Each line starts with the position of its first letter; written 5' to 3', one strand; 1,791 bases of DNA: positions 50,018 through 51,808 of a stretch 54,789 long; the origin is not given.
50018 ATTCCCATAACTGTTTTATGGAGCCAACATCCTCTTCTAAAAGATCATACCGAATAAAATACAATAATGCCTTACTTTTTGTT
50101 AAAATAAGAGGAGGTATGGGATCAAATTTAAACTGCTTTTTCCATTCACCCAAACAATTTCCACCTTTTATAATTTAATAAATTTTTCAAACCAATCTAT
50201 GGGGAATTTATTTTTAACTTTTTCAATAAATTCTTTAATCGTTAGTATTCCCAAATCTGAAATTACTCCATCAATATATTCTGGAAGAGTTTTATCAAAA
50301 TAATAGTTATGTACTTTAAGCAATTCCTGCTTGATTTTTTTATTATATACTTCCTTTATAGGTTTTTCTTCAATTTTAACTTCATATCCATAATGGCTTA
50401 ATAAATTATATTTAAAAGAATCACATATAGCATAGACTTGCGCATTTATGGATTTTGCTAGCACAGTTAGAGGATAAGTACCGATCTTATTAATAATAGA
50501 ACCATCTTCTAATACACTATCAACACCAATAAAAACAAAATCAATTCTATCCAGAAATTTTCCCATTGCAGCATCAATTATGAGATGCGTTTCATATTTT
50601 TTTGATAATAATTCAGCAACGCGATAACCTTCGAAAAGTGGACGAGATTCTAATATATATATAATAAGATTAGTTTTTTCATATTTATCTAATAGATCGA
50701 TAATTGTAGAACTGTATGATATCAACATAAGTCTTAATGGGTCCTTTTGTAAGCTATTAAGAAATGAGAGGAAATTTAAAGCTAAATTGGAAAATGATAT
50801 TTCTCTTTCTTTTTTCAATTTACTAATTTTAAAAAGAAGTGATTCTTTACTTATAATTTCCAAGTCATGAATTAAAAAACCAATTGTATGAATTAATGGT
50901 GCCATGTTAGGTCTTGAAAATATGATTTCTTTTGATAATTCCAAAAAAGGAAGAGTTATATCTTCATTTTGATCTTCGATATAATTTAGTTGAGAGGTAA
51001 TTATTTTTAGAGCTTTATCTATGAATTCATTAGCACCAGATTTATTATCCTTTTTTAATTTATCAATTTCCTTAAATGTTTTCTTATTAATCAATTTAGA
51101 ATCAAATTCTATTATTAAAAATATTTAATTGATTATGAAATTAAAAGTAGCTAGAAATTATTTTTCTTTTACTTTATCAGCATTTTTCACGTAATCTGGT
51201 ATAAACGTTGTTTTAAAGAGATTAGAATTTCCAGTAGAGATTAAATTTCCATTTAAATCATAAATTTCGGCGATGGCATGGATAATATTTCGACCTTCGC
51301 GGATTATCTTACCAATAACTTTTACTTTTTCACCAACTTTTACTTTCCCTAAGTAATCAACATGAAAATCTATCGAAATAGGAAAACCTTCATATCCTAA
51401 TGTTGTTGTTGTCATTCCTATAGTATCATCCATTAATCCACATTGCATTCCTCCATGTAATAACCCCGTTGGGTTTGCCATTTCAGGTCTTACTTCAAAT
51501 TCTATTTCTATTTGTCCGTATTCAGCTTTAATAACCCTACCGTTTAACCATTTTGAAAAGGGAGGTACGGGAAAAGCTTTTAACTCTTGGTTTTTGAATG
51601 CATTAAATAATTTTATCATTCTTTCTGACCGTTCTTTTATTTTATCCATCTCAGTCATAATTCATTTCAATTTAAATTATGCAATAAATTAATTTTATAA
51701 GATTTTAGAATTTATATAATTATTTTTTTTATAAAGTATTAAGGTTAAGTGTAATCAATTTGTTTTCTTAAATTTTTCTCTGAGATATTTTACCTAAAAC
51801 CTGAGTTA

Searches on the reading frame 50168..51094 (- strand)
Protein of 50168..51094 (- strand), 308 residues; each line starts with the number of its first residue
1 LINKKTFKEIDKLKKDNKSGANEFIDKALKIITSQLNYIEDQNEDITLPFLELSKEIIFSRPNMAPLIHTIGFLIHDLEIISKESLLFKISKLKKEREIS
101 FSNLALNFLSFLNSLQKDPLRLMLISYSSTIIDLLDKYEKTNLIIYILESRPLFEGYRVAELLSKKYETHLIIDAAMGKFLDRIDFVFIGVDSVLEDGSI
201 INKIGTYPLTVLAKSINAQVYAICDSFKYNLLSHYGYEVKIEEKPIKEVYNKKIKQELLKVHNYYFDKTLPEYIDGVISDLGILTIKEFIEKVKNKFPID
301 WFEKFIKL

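Call 22: search_protein_families(library=pfam, proteins=[window:50168-51094:-], max_evalue=0.001)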
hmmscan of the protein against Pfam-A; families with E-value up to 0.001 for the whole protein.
window:50168-51094:- (308 aa): 1 family
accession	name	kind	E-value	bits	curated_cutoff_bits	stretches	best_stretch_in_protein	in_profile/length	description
PF01008.23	IF-2B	-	1.6e-40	139.5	22.4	1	56-285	41-279/280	Initiation factor 2 subunit family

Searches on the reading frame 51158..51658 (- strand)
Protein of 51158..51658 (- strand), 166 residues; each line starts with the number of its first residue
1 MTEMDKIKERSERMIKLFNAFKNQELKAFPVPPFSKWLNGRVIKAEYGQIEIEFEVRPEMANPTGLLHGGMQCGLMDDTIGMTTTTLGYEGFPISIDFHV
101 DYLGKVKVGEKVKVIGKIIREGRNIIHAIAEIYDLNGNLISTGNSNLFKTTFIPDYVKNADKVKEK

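Call 63: search_protein_families(library=pfam, proteins=[window:51158-51658:-], max_evalue=0.001)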
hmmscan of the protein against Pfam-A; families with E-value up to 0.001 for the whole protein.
window:51158-51658:- (166 aa): 2 families
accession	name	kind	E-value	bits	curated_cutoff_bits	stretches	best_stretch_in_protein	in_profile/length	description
PF03061.28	4HBT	-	3.4e-09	37.3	20.6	1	65-139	2-77/79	Thioesterase superfamily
PF13622.12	4HBT_3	-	0.00062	20.4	24.3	1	61-133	5-70/83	Acyl-CoA thioesterase N-terminal domain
